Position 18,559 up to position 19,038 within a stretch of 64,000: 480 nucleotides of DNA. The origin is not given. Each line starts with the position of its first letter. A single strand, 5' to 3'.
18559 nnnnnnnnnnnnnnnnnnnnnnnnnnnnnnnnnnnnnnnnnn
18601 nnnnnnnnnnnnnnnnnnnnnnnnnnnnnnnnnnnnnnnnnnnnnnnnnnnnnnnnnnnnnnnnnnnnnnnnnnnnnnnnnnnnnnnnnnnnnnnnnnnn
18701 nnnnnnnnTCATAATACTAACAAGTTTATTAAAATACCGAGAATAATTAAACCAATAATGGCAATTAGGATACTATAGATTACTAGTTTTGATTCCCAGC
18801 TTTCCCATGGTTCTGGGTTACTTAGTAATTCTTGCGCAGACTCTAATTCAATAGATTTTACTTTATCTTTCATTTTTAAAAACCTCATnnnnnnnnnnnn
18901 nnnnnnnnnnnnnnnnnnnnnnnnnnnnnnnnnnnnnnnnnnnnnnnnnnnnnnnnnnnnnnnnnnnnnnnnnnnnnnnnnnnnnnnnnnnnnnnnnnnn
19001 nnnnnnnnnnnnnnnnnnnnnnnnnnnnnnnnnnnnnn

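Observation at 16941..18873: Tightly translationally coupled three-gene membrane operon (54-aa TM peptide, 88-aa protein, 502-aa YeiH-like transporter), including an unannotated small ORF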

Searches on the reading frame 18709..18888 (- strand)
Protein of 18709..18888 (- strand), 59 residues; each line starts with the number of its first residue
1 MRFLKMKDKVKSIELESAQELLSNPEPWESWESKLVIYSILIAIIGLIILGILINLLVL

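Call 3: search_protein_families(library=pfam, proteins=[window:18709-18888:-], max_evalue=1)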
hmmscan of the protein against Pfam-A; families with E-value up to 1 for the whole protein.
window:18709-18888:- (59 aa): 1 family
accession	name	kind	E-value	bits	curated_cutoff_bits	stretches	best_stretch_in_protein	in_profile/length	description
PF13368.11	Toprim_C_rpt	-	0.21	12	22.3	1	5-26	29-50/57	Topoisomerase C-terminal repeat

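Call 4: search_protein_families(library=ncbifam, proteins=[window:18709-18888:-], max_evalue=1)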
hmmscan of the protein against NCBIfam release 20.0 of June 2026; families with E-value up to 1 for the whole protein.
window:18709-18888:- (59 aa): 0 families

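Call 34: find_homologous_proteins(query=A2, max_evalue=0.01)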
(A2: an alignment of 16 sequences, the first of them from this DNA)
Query A2 (16 sequences) (54 aa, profile of the alignment): 872 proteins with E <= 0.01 among 3500 candidates; the best 120 are listed.
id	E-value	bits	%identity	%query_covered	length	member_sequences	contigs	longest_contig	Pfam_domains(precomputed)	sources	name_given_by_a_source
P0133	1.6e-23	100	63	85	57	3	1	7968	-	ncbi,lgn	ncbi:MAG: hypothetical protein ABFS45_13675 [Pseudomonadota bacterium]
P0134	1.7e-23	100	63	85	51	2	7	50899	-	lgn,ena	-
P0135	2.5e-23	99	67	85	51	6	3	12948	-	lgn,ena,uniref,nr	uniref:Uncharacterized protein n=1 Tax=Candidatus Kentrum sp. LFY TaxID=2126342 RepID=A0A450WWQ8_9GA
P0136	4.8e-23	98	67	85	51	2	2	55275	-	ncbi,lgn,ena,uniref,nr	uniref:Uncharacterized protein n=1 Tax=Candidatus Kentrum sp. LFY TaxID=2126342 RepID=A0A450UPI8_9GA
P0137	5.3e-23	98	61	85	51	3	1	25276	-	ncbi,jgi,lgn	-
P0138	7.9e-23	97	61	85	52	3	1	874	-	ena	-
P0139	1.6e-22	96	61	85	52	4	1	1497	-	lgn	-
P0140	1.7e-22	96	62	98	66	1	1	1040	-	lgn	-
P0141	2.0e-22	96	54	85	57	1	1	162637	-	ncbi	-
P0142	2.5e-22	96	65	100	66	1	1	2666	-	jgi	-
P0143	2.5e-22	96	65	96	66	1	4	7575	-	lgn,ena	-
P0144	2.7e-22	96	63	96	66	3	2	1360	-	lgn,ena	-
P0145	2.7e-22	96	63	96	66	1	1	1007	-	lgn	-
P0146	2.8e-22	96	63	85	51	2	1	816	-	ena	-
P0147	3.1e-22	96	57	85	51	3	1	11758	-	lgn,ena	-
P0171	1.5e-21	93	63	96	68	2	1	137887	-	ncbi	ncbi:hypothetical protein [Kaarinaea lacus]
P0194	4.5e-21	92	52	85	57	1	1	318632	-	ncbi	-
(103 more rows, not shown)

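Call 39: find_encoding_contigs(protein=P0194, flank=9000, max_places=1)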
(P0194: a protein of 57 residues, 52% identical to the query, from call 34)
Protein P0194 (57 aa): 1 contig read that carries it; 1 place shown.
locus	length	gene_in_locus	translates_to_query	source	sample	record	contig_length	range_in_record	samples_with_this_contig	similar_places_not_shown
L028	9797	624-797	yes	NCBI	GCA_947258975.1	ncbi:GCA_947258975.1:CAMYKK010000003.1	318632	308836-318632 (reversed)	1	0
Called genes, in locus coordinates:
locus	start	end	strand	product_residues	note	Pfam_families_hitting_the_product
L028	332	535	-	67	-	-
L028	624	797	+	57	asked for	-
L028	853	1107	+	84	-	PF17373:DUF5395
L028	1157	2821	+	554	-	PF03601:Cons_hypoth698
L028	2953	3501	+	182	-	PF10604:Polyketide_cyc2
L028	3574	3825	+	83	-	-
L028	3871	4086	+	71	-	-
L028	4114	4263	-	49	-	-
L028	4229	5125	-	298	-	PF00892:EamA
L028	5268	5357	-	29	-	-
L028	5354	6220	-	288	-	-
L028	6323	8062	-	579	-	PF00551:Formyl_trans_N (weak), PF02911:Formyl_trans_C (weak), PF00378:ECH_1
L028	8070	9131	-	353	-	PF00586:AIRS, PF02769:AIRS_C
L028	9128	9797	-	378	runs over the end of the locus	PF01924:HypD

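Call 40: find_encoding_contigs(protein=P0171, flank=9000, max_places=1)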
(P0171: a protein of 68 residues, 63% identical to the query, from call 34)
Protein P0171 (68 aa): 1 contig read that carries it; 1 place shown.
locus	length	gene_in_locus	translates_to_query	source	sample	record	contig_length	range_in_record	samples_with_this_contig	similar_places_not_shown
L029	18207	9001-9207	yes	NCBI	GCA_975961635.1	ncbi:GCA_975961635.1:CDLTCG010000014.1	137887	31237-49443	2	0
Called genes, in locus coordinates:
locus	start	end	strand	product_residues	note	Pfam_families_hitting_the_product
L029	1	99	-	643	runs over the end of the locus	PF00012:HSP70, PF06723:MreB_Mbl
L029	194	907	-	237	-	PF01025:GrpE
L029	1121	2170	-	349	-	PF03444:WHD_HrcA (weak), PF01628:HrcA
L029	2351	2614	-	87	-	-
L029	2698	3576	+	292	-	PF01513:NAD_kinase, PF20143:NAD_kinase_C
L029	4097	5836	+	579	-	PF12974:Phosphonate-bd, PF09084:NMT1 (faint), PF16868:NMT1_3 (faint), PF12974:Phosphonate-bd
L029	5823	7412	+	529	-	PF00672:HAMP, PF00512:HisKA, PF02518:HATPase_c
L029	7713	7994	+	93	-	-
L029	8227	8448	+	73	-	-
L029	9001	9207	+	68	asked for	-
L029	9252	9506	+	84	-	PF17373:DUF5395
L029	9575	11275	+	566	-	PF03601:Cons_hypoth698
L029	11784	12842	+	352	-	PF13379:NMT1_2 (weak), PF09084:NMT1 (weak)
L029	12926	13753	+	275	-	PF00528:BPD_transp_1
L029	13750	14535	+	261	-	PF00005:ABC_tran, PF13401:AAA_22 (weak), PF13304:AAA_21 (faint)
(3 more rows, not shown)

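Call 41: find_encoding_contigs(protein=P0136, flank=9000, max_places=1)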
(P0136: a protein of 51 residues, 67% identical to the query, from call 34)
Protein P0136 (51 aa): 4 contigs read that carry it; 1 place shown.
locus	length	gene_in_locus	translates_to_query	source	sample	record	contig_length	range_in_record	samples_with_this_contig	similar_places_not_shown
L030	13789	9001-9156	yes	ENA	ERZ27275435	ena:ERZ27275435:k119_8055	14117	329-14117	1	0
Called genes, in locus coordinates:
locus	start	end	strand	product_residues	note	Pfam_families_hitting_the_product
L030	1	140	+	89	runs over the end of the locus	PF04365:BrnT_toxin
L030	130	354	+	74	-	-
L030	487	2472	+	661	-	PF02518:HATPase_c (weak), PF13589:HATPase_c_3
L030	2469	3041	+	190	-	-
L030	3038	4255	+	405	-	PF01170:UPF0020 (faint), PF01555:N6_N4_Mtase (faint), PF13649:Methyltransf_25 (faint), PF08241:Methyltransf_11 (faint)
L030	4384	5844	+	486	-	PF02142:MGS, PF01979:Amidohydro_1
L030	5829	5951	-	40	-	-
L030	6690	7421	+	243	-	PF07072:ZapD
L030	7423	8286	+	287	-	PF00085:Thioredoxin, PF00578:AhpC-TSA (faint), PF13098:Thioredoxin_2, PF13905:Thioredoxin_8 (faint), PF13428:TPR_14 (faint), PF14559:TPR_19, PF14561:TPR_20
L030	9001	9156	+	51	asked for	-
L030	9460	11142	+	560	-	PF03601:Cons_hypoth698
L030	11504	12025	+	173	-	-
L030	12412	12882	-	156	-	-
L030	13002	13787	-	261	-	?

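Call 86: search_protein_families(library=padloc, proteins=[window:18709-18873:-], max_evalue=0.1)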
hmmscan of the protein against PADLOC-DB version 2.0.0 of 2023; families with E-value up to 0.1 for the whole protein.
window:18709-18873:- (54 aa): 0 families
